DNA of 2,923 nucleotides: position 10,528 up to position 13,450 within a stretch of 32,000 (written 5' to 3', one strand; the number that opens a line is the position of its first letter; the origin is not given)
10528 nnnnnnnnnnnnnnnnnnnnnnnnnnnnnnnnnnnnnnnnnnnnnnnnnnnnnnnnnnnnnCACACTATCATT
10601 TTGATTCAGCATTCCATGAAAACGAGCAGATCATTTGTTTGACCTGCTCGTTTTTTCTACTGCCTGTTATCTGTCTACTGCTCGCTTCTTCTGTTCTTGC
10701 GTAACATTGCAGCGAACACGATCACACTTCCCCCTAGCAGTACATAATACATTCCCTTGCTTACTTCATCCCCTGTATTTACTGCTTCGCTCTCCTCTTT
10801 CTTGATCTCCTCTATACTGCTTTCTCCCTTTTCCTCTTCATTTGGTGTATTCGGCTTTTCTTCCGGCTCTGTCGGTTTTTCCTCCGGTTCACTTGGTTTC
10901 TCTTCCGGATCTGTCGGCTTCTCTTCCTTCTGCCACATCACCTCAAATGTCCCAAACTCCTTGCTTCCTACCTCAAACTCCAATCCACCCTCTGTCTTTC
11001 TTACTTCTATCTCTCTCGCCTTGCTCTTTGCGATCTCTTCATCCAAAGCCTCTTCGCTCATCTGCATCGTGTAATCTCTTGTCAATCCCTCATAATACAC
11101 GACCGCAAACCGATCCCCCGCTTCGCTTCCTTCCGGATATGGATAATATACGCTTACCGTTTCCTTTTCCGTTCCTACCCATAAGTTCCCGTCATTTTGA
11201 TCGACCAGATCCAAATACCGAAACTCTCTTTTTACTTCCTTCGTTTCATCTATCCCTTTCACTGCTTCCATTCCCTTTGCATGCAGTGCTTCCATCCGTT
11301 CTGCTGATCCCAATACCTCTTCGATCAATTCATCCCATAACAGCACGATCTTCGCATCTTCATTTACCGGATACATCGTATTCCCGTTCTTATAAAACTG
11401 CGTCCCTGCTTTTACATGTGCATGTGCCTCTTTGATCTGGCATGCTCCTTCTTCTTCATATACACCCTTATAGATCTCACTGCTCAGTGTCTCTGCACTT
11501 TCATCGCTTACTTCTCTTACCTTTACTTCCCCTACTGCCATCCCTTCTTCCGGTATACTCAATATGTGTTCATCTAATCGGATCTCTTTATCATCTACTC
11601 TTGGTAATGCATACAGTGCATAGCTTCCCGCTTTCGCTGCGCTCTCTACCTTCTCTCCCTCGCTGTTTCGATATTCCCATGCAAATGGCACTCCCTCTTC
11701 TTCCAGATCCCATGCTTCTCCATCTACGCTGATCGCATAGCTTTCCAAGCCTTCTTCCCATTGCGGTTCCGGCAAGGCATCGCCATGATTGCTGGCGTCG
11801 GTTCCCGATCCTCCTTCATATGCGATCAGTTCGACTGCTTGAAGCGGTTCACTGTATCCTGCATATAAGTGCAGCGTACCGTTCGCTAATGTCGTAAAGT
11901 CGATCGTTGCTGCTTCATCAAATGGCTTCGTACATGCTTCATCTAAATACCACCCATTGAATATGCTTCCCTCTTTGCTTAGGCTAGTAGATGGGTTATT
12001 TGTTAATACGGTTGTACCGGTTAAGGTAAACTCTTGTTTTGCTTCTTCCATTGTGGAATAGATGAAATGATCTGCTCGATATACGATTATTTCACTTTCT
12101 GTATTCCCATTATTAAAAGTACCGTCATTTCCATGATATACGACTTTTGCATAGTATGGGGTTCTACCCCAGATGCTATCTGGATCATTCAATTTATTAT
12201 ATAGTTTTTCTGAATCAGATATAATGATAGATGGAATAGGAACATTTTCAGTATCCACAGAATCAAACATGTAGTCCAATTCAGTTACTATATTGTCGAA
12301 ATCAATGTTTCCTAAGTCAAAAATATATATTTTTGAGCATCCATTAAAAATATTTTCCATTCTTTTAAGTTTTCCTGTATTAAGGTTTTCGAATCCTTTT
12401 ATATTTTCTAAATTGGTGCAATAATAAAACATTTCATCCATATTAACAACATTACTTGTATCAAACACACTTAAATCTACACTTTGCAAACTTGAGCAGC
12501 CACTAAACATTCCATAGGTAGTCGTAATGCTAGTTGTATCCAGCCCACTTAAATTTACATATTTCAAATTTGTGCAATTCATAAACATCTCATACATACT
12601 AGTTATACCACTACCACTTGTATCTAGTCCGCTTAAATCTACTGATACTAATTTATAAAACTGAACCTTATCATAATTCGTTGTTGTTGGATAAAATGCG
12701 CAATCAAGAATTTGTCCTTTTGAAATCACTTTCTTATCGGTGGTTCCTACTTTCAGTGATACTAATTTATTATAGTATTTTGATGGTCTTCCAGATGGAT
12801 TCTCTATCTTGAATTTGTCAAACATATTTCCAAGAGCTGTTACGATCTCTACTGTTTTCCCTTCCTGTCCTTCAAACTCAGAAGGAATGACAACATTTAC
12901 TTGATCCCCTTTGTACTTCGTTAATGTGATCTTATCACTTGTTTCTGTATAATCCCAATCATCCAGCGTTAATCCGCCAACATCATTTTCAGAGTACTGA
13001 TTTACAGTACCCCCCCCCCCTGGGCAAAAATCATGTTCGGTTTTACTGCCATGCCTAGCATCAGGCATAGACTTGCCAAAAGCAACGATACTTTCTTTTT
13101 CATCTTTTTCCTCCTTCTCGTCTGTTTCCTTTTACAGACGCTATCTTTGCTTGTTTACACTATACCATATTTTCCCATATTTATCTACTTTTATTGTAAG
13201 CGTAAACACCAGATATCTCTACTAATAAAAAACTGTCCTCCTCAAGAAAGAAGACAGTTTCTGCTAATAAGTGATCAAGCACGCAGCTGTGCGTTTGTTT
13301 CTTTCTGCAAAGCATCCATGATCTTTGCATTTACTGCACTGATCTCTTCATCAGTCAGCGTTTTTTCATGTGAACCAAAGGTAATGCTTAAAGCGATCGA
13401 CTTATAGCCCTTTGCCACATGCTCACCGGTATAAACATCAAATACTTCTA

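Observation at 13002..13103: An 11-nt poly-G tract separates the signal peptide from a 797-aa LRR surface protein: candidate phase-variation switch, currently OFF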

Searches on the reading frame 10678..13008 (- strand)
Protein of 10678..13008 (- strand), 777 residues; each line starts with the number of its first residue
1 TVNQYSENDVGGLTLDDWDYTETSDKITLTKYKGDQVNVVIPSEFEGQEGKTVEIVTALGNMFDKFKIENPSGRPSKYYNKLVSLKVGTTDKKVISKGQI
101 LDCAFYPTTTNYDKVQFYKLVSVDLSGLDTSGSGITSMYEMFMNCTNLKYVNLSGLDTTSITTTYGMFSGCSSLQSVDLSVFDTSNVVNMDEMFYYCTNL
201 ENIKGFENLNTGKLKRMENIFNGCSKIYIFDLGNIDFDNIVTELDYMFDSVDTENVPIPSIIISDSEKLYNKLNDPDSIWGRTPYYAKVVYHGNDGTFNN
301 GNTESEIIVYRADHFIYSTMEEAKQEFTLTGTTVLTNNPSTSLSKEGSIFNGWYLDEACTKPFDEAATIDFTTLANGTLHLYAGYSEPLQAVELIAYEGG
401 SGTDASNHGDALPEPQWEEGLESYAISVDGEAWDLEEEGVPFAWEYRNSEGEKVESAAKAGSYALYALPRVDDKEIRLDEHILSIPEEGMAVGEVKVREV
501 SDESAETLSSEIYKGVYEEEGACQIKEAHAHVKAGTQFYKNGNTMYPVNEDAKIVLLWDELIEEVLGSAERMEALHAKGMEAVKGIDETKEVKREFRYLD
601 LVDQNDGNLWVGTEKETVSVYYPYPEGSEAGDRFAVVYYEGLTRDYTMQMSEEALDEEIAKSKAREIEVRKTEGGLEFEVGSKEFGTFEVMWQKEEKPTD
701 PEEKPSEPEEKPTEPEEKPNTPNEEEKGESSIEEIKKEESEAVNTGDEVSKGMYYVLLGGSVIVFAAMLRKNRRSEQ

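Call 72: predict_structure(alignment_id=A1)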
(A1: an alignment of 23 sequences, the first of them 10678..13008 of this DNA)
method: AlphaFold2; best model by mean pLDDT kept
length: 777 residues; sequences in the alignment: 23
mean_pLDDT: 60.0   pTM: 0.51
mean pLDDT of the five models: 60.0, 56.5, 54.7, 54.3, 53.2
residues with pLDDT >= 90: 230; 70-90: 124; 50-70: 62; < 50: 361
segments of 3 or more residues with pLDDT < 50: 1-7, 110-112, 343-346, 387-618, 639-666, 682-686, 696-777
pLDDT, mean of each block of 10 residues (from residue 1): 51 94 95 94 92 90 89 80 93 84 74 76 94 84 94 91 94 95 92 94 90 90 93 87 84 78 93 91 94 83 90 95 95 85 55 85 90 88 64 25 30 29 27 29 34 34 24 26 23 21 29 23 21 21 25 22 26 27 28 32 28 38 62 56 34 46 47 60 48 52 37 32 30 27 29 35 38 35
secondary structure, 60 per line:
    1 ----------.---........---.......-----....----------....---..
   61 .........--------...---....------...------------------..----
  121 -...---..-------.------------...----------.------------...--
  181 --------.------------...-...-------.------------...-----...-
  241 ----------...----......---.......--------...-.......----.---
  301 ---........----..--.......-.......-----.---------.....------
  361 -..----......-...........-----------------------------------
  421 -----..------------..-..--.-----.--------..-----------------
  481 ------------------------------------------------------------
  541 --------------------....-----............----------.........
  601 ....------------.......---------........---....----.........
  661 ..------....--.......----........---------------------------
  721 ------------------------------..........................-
elements in order (helices of 4 or more, strands of 3 or more residues): E18-22 E26-32 E38-41 E52-55 H59-66 E67-69 E78-80 E84-87 E94-96 E122-124 E150-152 E176-178 E202-204 E229-231 E258-263 H267-273 E282-284 E286-292 E304-311 H320-326 E328-330 H331-334 E350-354 E368-370 E378-385 H561-564 H570-581 E592-597 H598-604 E617-623 E633-640 H644-647 H652-662 E669-672 E675-681 E686-693 H751-776

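Call 74: fold_search(model_id=the predicted structure, library=pdb)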
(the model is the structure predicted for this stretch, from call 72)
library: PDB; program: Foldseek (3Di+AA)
matches with E <= 10: 132; with E <= 0.001: 0
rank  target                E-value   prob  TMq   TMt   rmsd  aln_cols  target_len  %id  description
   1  4bsu_F                1.3e-02  0.72  0.13  0.19  11.3       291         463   14  Structure of the ectodomain of LGR5 in complex with R-spondin-1 (Fu1Fu2) in C2 crystal form (released 2013-06-26)
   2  7crf_A                7.9e-02  0.28  0.11  0.11  15.9       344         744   12  Crystal structure of human TLR8 in complex with CU-CPD107 (released 2021-06-23)
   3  3wpc_A                2.2e-01  0.08  0.08  0.09  18.1       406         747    9  Crystal structure of horse TLR9 in complex with agonistic DNA1668_12mer (released 2015-02-11)
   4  10qf                  2.4e-01  0.90  0.07  0.10  10.0       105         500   15  Crystal Structure of Treponema denticola Sialidase (TDE_0471) (released 2026-02-25)
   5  9btm_B                2.4e-01  0.23  0.12  0.17  10.5       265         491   11  NRas 1-169 Q61R in Complex with Shoc2 80-582 (released 2025-04-02)
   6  3wpf                  2.8e-01  0.13  0.11  0.11  12.4       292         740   10  Crystal structure of mouse TLR9 (unliganded form) (released 2015-02-11)
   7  28wb                  3.8e-01  0.44  0.13  0.38  10.0       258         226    9  Crystal structure of the STRUBBELIG-RECEPTOR FAMILY 6 (SRF6) ectodomain from Arabidopsis thaliana (released 2026-03-04)
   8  9fqr_Xo               3.8e-01  0.18  0.12  0.13  12.0       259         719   11  96-nm repeat of axonemal doublet microtubules from bovine sperm (released 2025-03-26)
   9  4r07_C                3.8e-01  0.15  0.09  0.09  13.1       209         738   14  Crystal structure of human TLR8 in complex with ORN06 (released 2015-01-14)
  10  6wml_C                4.2e-01  0.18  0.13  0.15  14.9       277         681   12  Human TLR8 bound to the potent agonist, GS-9688 (Selgantolimod) (released 2021-02-03)
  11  5zln_B                4.4e-01  0.11  0.09  0.10  16.5       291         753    9  Crystal structure of mouse TLR9 in complex with two DNAs (CpG DNA and TCGCCA DNA) (released 2018-04-25)
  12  5ypz_A                4.9e-01  0.18  0.06  0.09  12.7       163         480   10  Crystal structure of minor pilin CofB from CFA/III complexed with N-terminal peptide fragment of CofJ (released 2018-06-27)
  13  5awb_A                4.9e-01  0.06  0.08  0.08  14.6       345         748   12  Crystal structure of human TLR8 in complex with N1-3-aminomethylbenzyl (meta-amine) (released 2015-09-23)
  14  7b1b_B                7.0e-01  0.44  0.15  0.15   7.8       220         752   13  Cryo-EM of Aedes Aegypti Toll5A dimer bound to Spz1C (released 2022-07-13)
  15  4r0a_A                7.0e-01  0.06  0.09  0.09  16.8       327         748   11  Crystal structure of human TLR8 in complex with uridine mononucleoside (released 2015-01-14)
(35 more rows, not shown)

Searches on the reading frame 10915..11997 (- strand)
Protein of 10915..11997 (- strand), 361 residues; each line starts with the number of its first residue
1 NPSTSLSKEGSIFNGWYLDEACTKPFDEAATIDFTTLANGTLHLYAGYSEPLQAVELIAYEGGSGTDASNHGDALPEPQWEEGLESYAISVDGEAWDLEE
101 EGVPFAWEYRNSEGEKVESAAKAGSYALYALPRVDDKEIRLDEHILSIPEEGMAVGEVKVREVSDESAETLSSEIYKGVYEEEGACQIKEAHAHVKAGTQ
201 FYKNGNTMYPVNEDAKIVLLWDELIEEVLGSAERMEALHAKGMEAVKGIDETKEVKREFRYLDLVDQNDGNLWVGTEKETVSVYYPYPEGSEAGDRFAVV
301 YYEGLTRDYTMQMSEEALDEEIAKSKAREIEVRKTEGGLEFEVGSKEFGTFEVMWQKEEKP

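Call 25: find_related_loci(query=window:10915-11997:-, collection=genome_contigs, flank=6000)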
Query seq(361 aa) (361 aa) in genome_contigs; peptide patterns used: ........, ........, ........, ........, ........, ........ (x = any residue, [..] = any of these).
134 stretches matched a pattern; 6 encode a relative of the query (tblastn E <= 1e-3); 6 distinct loci.
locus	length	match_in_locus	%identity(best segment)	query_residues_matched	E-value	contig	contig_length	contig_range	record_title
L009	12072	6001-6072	67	9-32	3e-7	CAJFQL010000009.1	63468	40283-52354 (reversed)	Candidatus Heritagella caecorum isolate Chicken_12_mag_185 genome assembly, contig: MAGpy_11413_12_idba_bin_185_fascaffo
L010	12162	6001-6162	48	13-71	9e-7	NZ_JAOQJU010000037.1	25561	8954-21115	Dorea acetigenes strain Sanger_03 .14207_7_43.37, whole genome shotgun sequence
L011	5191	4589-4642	83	9-26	1e-6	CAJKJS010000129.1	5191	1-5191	MAG TPA_asm: uncultured Ruminococcaceae bacterium isolate ERR1600698-bin.13 genome assembly, contig: NODE_9896_length_51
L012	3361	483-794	30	2-100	5e-6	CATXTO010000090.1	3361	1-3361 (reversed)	MAG TPA_asm: uncultured Eubacteriales bacterium isolate ERR9492520_bin.13_MetaWRAP_v1.3_MAG genome assembly, contig: ERZ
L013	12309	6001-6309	35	8-78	9e-6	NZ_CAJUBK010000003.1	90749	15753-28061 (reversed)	MAG: uncultured Oscillibacter sp. isolate MGBC125253, whole genome shotgun sequence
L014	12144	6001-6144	43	9-64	5e-5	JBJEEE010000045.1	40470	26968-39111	MAG: Bacilli bacterium isolate LOHA10_bin.030 NODE_224_length_40470_cov_8.958555, whole genome shotgun sequence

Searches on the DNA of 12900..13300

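Call 76: search_rna_families(source=window, start=12900, end=13300, threshold=evalue, max_evalue=1)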
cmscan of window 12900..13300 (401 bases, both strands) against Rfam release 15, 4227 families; matches with E-value up to 1: 2.
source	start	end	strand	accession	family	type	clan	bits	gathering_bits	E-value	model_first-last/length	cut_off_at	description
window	13218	13300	-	RF00557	L10_leader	Cis-reg; leader;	-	18.5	44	0.82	67-138/138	5'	Ribosomal protein L10 leader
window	13001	13160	+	RF02132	HOXB13-AS1_1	Gene; lncRNA;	-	14.6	60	0.78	1-136/136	no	HOXB13 antisense RNA 1 conserved region 1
